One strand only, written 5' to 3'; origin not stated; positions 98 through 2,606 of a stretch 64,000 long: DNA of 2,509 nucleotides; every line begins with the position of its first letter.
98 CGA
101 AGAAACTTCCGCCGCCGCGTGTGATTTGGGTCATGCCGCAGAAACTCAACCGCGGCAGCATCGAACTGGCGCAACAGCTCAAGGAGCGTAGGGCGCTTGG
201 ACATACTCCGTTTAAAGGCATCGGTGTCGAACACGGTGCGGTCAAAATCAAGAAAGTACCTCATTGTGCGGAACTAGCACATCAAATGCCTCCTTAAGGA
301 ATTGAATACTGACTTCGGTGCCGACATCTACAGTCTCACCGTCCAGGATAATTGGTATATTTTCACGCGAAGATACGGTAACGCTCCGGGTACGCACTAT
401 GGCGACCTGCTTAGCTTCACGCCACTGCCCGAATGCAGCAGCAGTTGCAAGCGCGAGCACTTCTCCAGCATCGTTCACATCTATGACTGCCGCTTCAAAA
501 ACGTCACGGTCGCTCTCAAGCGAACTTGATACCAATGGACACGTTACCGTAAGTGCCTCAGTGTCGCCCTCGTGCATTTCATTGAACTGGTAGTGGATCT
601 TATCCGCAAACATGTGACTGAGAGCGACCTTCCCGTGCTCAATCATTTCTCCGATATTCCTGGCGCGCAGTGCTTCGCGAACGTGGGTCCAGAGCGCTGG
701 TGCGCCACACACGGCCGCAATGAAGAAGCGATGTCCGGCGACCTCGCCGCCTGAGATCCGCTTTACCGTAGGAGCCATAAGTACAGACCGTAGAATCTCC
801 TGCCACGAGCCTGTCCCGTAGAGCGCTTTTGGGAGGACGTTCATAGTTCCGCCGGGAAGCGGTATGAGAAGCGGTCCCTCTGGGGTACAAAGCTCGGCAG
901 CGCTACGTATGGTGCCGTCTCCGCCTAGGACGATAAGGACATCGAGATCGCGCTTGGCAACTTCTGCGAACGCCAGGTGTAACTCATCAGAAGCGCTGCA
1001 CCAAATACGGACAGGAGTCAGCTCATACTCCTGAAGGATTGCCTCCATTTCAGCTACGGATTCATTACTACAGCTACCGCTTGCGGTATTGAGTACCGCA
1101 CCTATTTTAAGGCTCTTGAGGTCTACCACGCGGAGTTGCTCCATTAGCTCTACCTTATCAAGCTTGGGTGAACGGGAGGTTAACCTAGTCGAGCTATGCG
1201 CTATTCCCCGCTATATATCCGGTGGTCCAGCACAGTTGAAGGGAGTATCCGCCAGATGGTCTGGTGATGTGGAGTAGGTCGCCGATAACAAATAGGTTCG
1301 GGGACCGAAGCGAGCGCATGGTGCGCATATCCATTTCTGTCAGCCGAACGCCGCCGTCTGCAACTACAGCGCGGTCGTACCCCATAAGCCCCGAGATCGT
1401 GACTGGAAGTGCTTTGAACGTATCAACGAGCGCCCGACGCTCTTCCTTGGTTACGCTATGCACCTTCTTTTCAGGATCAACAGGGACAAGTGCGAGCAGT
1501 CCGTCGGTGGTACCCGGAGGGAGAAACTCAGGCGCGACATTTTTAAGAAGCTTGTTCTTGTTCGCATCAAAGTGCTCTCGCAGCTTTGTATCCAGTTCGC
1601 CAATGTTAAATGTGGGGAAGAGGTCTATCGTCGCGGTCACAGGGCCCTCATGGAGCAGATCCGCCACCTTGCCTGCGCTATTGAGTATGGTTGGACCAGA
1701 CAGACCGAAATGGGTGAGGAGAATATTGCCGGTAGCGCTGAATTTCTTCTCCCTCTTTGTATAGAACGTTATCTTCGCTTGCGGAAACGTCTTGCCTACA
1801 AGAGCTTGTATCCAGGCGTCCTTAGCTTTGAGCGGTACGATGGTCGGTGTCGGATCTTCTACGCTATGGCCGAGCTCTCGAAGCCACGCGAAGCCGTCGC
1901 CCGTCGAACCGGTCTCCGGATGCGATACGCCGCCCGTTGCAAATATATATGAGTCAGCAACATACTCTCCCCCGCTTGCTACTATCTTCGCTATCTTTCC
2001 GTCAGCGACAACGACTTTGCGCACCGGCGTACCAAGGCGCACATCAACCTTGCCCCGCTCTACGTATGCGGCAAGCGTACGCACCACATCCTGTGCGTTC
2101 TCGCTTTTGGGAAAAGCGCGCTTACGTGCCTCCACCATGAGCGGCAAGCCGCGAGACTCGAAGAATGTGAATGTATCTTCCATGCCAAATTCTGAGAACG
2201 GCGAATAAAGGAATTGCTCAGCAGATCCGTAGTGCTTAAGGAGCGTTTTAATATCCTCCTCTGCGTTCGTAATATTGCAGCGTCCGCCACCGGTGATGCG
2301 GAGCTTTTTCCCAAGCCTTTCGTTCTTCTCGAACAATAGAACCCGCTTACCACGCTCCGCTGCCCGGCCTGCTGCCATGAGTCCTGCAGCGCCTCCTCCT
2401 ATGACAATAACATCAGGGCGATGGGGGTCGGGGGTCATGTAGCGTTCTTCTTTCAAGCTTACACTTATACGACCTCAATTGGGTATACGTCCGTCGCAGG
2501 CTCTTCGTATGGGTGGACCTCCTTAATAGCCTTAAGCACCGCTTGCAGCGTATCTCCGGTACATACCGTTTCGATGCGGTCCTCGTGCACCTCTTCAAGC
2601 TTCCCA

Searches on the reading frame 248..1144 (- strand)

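Call 45: search_protein_families(library=pfam, proteins=[window:248-1144:-], max_evalue=0.001)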
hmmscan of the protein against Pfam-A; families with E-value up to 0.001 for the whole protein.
window:248-1144:- (298 aa): 2 families
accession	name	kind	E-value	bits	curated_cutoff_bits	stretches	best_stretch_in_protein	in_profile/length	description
PF00781.29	DAGK_cat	-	1.8e-10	40.9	23.6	1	16-121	4-112/125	Diacylglycerol kinase catalytic domain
PF01513.26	NAD_kinase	-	5.7e-10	40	25.5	1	25-106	31-112/130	ATP-NAD kinase N-terminal domain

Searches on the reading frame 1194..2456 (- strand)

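Call 45: search_protein_families(library=pfam, proteins=[window:1194-2456:-], max_evalue=0.001)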
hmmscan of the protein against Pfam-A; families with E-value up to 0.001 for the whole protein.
window:1194-2456:- (420 aa): 13 families
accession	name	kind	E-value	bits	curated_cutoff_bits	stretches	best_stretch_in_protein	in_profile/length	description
PF03486.20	HI0933_like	-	4e-75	252.9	50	1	15-418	2-243/244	HI0933-like protein Rossmann domain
PF22780.1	HI0933_like_1st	-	1.7e-29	103.2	27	1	204-365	2-165/165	HI0933-like protein barrel and H2TH domain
PF00890.30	FAD_binding_2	-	5.2e-15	56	20.4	1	15-63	1-49/414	FAD binding domain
PF01266.30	DAO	-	6.8e-11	42.7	27.9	1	15-49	1-35/353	FAD dependent oxidoreductase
PF12831.13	FAD_oxidored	-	1.1e-10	41.8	27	1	15-174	1-144/416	FAD dependent oxidoreductase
PF07992.20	Pyr_redox_2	-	1.4e-09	38.2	26.1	1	15-176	2-109/291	Pyridine nucleotide-disulphide oxidoreductase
PF13738.12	Pyr_redox_3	-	6.8e-09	35.8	30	1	98-182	54-140/305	Pyridine nucleotide-disulphide oxidoreductase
PF01494.25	FAD_binding_3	-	2.7e-08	33.9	22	1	15-98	3-78/349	FAD binding domain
PF13450.12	NAD_binding_8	-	1.1e-07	32.4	21.9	1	18-49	1-32/68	NAD(P)-binding Rossmann-like domain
PF01593.30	Amino_oxidase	-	6.9e-07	29.3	19.8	1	118-174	200-254/443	Flavin containing amine oxidoreductase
PF00070.33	Pyr_redox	-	1e-06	29.6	22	0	16-50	2-36/82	Pyridine nucleotide-disulphide oxidoreductase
PF01134.28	GIDA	-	6.4e-06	25.9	22.1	1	15-45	1-31/391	Glucose inhibited division protein A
PF01262.27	AlaDh_PNT_C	-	0.00014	21.8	23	1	14-67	29-84/214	Alanine dehydrogenase/PNT, C-terminal domain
